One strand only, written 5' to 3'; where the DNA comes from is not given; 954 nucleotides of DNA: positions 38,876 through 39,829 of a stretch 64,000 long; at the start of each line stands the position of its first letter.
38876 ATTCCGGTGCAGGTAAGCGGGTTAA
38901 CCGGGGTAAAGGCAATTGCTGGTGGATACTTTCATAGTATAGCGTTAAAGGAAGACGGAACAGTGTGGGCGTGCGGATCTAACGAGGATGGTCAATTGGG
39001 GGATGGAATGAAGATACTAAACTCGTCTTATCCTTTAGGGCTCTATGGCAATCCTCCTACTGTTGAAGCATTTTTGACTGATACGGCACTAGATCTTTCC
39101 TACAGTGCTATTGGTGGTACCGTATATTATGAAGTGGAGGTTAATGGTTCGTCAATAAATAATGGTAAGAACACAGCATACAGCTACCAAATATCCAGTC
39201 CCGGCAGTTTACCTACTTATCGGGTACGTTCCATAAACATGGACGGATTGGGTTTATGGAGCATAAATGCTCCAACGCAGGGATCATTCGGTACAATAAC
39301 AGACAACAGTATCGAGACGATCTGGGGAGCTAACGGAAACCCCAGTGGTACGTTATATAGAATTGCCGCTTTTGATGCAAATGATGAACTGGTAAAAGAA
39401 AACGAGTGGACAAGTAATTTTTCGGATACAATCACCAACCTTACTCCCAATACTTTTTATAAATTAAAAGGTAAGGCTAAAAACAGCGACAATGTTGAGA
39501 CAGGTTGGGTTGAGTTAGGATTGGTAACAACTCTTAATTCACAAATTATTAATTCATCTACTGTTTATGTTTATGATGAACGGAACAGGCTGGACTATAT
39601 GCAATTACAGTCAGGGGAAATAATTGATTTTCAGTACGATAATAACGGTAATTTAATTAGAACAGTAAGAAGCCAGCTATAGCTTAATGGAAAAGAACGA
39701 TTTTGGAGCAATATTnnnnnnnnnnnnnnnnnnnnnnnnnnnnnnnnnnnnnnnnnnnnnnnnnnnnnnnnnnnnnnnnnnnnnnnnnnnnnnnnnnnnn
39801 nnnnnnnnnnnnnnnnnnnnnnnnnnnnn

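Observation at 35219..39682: Second giant secreted protein shares the subtilase head but carries 14 RCC1 blades instead of Kelch/RHS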

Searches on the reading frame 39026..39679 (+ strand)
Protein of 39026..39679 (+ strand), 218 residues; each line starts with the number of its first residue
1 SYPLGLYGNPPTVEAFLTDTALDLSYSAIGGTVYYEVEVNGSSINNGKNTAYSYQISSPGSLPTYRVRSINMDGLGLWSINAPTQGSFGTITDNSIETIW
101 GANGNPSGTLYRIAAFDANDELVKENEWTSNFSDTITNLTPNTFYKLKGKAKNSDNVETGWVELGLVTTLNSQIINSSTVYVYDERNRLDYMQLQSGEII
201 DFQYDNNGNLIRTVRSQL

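Call 41: search_solved_structures(query=window:39071-39679:+, max_evalue=10, show_alignments=2)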
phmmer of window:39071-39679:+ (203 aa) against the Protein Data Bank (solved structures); distinct sequences matched with E-value up to 10: 4.
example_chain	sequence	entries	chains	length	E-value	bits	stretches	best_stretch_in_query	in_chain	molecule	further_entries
8uxn_A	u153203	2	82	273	0.17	14.7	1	23-82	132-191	Flagellin FljM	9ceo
31gn_A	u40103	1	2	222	0.23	14.3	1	55-186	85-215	Import motor subunit, mitochondrial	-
8h8b_A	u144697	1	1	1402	1.2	12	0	161-200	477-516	Putative Rhs-family protein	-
8h8a_A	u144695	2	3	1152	1.6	11.6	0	161-200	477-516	Putative Rhs-family protein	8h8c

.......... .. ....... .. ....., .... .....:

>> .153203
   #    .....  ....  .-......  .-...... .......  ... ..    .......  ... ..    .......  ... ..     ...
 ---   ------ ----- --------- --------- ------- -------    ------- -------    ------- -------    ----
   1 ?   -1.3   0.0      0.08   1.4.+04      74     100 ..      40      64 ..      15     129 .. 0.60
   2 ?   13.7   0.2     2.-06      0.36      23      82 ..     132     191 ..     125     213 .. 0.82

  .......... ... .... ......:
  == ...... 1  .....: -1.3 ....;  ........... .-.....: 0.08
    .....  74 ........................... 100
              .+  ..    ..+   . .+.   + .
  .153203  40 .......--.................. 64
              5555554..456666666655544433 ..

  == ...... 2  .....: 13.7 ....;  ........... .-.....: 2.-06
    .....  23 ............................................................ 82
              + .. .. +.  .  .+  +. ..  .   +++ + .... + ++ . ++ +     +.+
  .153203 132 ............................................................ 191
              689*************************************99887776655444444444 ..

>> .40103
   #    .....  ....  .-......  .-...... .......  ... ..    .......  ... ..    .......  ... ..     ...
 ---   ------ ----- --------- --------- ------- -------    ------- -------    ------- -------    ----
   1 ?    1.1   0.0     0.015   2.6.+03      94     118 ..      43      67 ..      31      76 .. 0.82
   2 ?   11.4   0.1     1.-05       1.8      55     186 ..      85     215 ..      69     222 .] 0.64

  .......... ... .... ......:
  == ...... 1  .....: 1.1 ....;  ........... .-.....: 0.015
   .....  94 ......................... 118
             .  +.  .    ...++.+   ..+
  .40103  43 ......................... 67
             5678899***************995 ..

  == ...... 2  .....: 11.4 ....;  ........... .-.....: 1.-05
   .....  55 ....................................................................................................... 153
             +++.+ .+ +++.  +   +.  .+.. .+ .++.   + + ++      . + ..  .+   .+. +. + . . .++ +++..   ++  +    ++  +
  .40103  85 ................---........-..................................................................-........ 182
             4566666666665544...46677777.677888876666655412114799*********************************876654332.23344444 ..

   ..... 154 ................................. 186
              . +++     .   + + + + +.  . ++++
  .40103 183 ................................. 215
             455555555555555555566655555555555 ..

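Call 53: predict_structure(protein=window:39026-39679:+)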
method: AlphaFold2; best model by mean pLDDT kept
length: 218 residues; sequences in the alignment: 1
mean_pLDDT: 40.1   pTM: 0.30
mean pLDDT of the five models: 40.1, 32.9, 32.8, 32.2, 28.2
residues with pLDDT >= 90: 0; 70-90: 0; 50-70: 37; < 50: 181
segments of 3 or more residues with pLDDT < 50: 1-21, 25-31, 50-53, 58-60, 72-211, 213-218
pLDDT, mean of each block of 10 residues (from residue 1): 33 40 44 57 55 48 52 42 35 29 27 37 39 36 39 36 37 33 37 41 45 42
secondary structure, 60 per line:
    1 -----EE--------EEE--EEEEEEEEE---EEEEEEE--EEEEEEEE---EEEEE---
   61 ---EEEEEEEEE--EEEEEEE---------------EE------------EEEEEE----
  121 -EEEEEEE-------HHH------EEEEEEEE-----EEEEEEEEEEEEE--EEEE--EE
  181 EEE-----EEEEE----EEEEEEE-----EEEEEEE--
elements in order: E16-18 E21-29 E33-39 E42-49 E53-57 E64-72 E75-81 E111-116 E122-128 E145-152 E158-170 E173-176 E179-183 E189-193 E198-204 E210-216

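Call 68: search_protein_representatives(protein=window:39071-39679:+)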
Query: 203 residues. Proteins with E-value up to 0.001 (for the whole library): 1088; up to 1e-10: 429; up to 1e-30: 121. The best 150 are listed.
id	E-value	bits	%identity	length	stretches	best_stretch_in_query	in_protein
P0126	1.5e-156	533.7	35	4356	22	2-84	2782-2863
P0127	2.2e-138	474.5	35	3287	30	65-156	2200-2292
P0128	2.0e-126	435.5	100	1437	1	1-203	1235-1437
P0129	1.1e-123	426.5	30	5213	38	66-156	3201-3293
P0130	5.4e-117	404.7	33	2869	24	2-85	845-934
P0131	3.6e-111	385.7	34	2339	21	65-157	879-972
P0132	1.5e-108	377.1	31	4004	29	66-158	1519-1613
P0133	1.9e-108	376.9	34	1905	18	3-67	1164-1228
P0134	6.9e-92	322.8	33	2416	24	3-65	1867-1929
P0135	2.4e-91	321.0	32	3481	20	66-156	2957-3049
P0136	2.4e-88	311.3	32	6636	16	68-157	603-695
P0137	6.9e-83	293.4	34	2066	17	32-149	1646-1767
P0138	7.5e-83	293.3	33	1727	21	3-70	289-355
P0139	8.3e-82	289.9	33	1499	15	6-76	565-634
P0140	3.4e-79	281.4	34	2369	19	6-66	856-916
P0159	2.9e-59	216.3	64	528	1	2-173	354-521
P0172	1.4e-52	194.5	57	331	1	3-159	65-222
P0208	3.0e-38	147.8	43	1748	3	4-155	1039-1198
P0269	6.0e-28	114.2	33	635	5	6-198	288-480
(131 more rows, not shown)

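Call 70: search_protein_families(library=pfam, proteins=[P0139, P0159, P0172, P0208, P0269], max_evalue=0.001)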
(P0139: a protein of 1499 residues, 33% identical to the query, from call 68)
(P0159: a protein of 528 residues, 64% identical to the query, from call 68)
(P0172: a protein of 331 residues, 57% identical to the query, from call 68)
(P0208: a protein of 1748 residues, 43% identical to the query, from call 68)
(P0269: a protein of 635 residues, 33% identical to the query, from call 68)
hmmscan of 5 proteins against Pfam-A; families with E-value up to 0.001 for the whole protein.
P0139 (1499 aa): 18 families
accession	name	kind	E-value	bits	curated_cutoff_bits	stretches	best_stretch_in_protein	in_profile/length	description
PF00041.27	fn3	-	1.7e-97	320.2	25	12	1058-1129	3-80/84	Fibronectin type III domain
PF16383.10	DUF4992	-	2e-25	90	29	2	621-678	37-93/183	Domain of unknown function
PF16656.11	Pur_ac_phosph_N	-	6.3e-25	88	30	0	1247-1296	55-87/93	Purple acid Phosphatase, N-terminal domain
PF01344.31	Kelch_1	-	3.8e-23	81.1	20.1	2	4-45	1-40/46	Kelch motif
PF25788.1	Ig_Rha78A_N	-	8.5e-21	74.6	27.4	0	259-305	52-99/105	Rha78A-like, N-terminal immunoglobulin domain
PF25059.1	FN3_DSCAM-DSCAML_C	-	2.8e-14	53.6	39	0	276-310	50-84/89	DSCAM/DSCAML C-terminal Fn3-like domain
PF24681.1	Kelch_KLHDC2_KLHL20_DRC7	-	5.5e-12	45.9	50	1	2-118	101-221/221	KLHDC2/KLHL20/DRC7 Kelch-repeats domain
PF21910.2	GH85_C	-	1e-10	42.3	27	0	1060-1096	9-47/95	GH85 endohexosaminidases, C-terminal domain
PF13964.12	Kelch_6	-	1.4e-10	41.2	25.3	1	5-54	2-50/50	Kelch motif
PF07646.21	Kelch_2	-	2.2e-09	37.2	21.3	0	54-89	2-39/48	Kelch motif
PF24489.1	Ig_J_second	-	5.9e-09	36.4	27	0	664-714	44-94/105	Tip attachment protein J second Ig-like domain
PF25210.1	Kelch_FKB95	-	9.8e-09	35.6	70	1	1-46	76-122/268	FKB95, Kelch-repeats domain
PF23376.1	Fn3_VIN3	-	4.1e-08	34.1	33.9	0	485-536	32-83/99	VIN3-like, fibronectin type-III domain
PF13418.12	Kelch_4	-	1.1e-07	32.1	21.6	1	4-46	1-43/49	Galactose oxidase, central domain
PF24735.1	DUF7686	-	2.2e-06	27.9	24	0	1218-1257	8-51/73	Domain of unknown function (DUF7686)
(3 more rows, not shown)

P0159 (528 aa): 6 families
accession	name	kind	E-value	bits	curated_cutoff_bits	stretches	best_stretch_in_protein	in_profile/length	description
PF25390.1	WD40_RLD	-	3.9e-41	142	150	1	198-333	196-334/363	RCC1-like domain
PF00415.24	RCC1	-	3.3e-33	114.5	21.7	3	215-262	1-50/50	Regulator of chromosome condensation (RCC1) repeat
PF13540.12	RCC1_2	-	6e-28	96.3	22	3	249-278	1-30/30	Regulator of chromosome condensation (RCC1) repeat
PF00082.27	Peptidase_S8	-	6.9e-27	94.9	21.8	1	2-137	110-273/288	Subtilase family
PF00041.27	fn3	-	9.6e-07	29.4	25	1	424-498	7-77/84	Fibronectin type III domain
PF25384.1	Alsin_RLD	-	1.2e-05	25.3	100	0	219-283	245-311/405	Alsin RCC1-like domain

P0172 (331 aa): 5 families
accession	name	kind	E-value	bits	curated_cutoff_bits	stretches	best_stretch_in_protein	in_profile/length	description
PF13540.12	RCC1_2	-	2.5e-12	46.6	22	1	9-38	1-30/30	Regulator of chromosome condensation (RCC1) repeat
PF25390.1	WD40_RLD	-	2.8e-11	43.8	150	1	8-53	196-241/363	RCC1-like domain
PF00415.24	RCC1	-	1e-07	32.8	21.7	1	25-43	1-19/50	Regulator of chromosome condensation (RCC1) repeat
PF00041.27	fn3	-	1.1e-07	32.4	25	1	138-205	11-75/84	Fibronectin type III domain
PF25059.1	FN3_DSCAM-DSCAML_C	-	4.2e-05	24.3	39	1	179-216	45-82/89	DSCAM/DSCAML C-terminal Fn3-like domain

P0208 (1748 aa): 10 families
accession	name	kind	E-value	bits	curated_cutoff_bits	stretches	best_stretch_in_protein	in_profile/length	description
PF25390.1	WD40_RLD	-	9e-193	640.9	150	4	675-917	31-291/363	RCC1-like domain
PF13540.12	RCC1_2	-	5.5e-150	484.5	22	14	874-903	1-30/30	Regulator of chromosome condensation (RCC1) repeat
PF00415.24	RCC1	-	8.1e-148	481.4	21.7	13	1320-1367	1-50/50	Regulator of chromosome condensation (RCC1) repeat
PF00082.27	Peptidase_S8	-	5.1e-51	174.1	21.8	1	357-613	2-272/288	Subtilase family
PF25384.1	Alsin_RLD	-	7.3e-38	131.3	100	3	1219-1323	241-352/405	Alsin RCC1-like domain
PF00041.27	fn3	-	1.8e-16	60.5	25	0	1557-1629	2-80/84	Fibronectin type III domain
PF25788.1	Ig_Rha78A_N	-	3.2e-06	27.8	27.4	0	1592-1633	57-100/105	Rha78A-like, N-terminal immunoglobulin domain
PF16656.11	Pur_ac_phosph_N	-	4.6e-06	27.6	30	0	1045-1106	40-93/93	Purple acid Phosphatase, N-terminal domain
PF22358.2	MfA4_C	-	0.00012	22.3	27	0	1012-1075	27-88/137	Minor fimbrium tip subunit MfA4, C-terminal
PF16383.10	DUF4992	-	0.00093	19.4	29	0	1032-1082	56-102/183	Domain of unknown function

P0269 (635 aa): 8 families
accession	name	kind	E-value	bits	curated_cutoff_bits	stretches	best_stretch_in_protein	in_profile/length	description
PF00041.27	fn3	-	9.3e-29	99.9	25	3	114-188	2-82/84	Fibronectin type III domain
PF05593.20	RHS_repeat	-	1.2e-16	61.1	22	1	471-500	1-30/38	RHS Repeat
PF16656.11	Pur_ac_phosph_N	-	3e-07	31.3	30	0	155-185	61-87/93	Purple acid Phosphatase, N-terminal domain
PF25788.1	Ig_Rha78A_N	-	1.4e-06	28.9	27.4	0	310-348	55-96/105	Rha78A-like, N-terminal immunoglobulin domain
PF25059.1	FN3_DSCAM-DSCAML_C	-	4e-06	27.5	39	0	154-181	44-71/89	DSCAM/DSCAML C-terminal Fn3-like domain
PF24489.1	Ig_J_second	-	3.8e-05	24.1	27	0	140-183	43-86/105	Tip attachment protein J second Ig-like domain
PF23376.1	Fn3_VIN3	-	0.00013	22.9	33.9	0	143-179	48-84/99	VIN3-like, fibronectin type-III domain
PF24421.1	Ig_J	-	0.00095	19.7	29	0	147-179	56-89/104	Tip attachment protein J, Ig-like domain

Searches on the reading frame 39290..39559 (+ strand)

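Call 58: search_protein_families(library=pfam, proteins=[window:39290-39559:+], max_evalue=1)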
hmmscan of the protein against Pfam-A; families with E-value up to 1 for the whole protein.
window:39290-39559:+ (90 aa): 4 families
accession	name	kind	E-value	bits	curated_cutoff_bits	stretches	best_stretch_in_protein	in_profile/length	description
PF00041.27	fn3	-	0.0055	17.3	25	1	3-67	11-72/84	Fibronectin type III domain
PF07198.17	DUF1410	-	0.012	16.4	25.5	1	44-69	34-58/61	Protein of unknown function (DUF1410)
PF25059.1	FN3_DSCAM-DSCAML_C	-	0.079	13.7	39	1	34-67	37-68/89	DSCAM/DSCAML C-terminal Fn3-like domain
PF15602.11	Imm71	-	0.1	13.1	27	1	24-75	83-128/158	Immunity protein 71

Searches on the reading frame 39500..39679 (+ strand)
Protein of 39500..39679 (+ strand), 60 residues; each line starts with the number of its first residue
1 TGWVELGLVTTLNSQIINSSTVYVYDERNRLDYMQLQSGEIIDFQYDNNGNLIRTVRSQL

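Call 17: search_protein_families(library=pfam, proteins=[window:39500-39679:+], max_evalue=10)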
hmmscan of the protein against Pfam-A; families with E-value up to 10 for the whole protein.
window:39500-39679:+ (60 aa): 1 family
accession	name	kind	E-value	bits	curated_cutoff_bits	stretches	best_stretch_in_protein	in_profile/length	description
PF05593.20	RHS_repeat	-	0.00012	22.9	22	2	38-56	14-32/38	RHS Repeat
